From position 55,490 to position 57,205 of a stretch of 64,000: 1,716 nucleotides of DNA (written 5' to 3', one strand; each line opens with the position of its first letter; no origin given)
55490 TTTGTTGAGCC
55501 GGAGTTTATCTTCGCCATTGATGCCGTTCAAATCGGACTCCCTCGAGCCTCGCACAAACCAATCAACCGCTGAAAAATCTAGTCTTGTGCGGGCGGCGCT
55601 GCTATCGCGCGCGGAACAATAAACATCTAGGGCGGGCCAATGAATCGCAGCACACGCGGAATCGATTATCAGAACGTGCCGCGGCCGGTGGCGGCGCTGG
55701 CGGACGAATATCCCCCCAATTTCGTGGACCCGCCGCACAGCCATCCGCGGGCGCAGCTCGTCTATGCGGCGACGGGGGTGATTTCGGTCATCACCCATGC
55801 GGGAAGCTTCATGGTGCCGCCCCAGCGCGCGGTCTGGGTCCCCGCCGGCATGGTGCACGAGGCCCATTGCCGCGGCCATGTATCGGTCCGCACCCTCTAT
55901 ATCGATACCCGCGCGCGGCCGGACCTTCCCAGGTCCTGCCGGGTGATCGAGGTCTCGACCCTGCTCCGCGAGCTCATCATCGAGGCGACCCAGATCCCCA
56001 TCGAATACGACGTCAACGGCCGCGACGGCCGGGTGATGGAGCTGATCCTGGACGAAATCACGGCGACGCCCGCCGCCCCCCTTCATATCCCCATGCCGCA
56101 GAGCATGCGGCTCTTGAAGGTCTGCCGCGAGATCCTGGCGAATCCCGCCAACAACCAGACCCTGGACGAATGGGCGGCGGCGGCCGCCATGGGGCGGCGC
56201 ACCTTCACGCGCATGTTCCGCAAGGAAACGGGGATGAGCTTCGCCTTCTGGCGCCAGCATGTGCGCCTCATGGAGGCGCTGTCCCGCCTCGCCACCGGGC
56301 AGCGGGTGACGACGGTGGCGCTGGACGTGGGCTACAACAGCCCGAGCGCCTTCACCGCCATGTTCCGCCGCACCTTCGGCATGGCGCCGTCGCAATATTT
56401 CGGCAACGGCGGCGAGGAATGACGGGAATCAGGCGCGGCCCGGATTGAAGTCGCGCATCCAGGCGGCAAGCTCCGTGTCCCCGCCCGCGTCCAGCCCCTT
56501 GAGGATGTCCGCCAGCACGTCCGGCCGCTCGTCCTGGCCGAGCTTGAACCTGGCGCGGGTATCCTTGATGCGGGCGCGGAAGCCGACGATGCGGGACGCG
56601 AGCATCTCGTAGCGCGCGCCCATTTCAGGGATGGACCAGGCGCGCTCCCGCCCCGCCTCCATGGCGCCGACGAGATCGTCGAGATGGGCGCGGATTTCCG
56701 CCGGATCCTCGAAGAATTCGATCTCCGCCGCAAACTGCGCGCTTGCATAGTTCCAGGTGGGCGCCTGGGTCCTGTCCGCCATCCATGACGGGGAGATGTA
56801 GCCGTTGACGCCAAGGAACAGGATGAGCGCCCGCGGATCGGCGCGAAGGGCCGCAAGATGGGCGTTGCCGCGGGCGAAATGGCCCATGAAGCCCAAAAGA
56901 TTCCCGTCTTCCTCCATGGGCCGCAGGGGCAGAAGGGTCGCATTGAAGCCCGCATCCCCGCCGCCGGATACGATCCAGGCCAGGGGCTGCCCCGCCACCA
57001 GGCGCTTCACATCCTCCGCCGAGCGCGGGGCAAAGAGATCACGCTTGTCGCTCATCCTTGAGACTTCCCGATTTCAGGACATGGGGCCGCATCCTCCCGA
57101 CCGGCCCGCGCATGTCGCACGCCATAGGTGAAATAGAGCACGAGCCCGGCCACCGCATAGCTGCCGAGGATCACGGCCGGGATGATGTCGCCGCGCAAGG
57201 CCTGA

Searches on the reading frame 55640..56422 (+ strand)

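Call 40: search_protein_families(library=pfam, proteins=[window:55640-56422:+])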
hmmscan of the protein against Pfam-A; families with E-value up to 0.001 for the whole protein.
window:55640-56422:+ (260 aa): 4 families
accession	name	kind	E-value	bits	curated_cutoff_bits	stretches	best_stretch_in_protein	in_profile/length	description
PF12833.13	HTH_18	-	2.9e-25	88.8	33.6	1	178-254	1-78/80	Helix-turn-helix domain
PF00165.29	HTH_AraC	-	2e-15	56.9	26.6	2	216-253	4-40/42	Bacterial regulatory helix-turn-helix proteins, AraC family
PF02311.25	AraC_binding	-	9.6e-09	35.5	21.1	1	24-115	10-115/135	AraC-like ligand binding domain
PF07883.17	Cupin_2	-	2.1e-06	27.8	27.2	1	23-88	4-69/70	Cupin domain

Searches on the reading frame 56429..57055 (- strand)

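Call 40: search_protein_families(library=pfam, proteins=[window:56429-57055:-])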
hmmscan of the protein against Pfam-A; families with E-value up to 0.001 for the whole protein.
window:56429-57055:- (208 aa): 1 family
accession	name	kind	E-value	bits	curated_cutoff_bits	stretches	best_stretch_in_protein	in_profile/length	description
PF04299.18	FMN_bind_2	-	5.1e-33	114.6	22.4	1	8-164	7-167/168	Putative FMN-binding domain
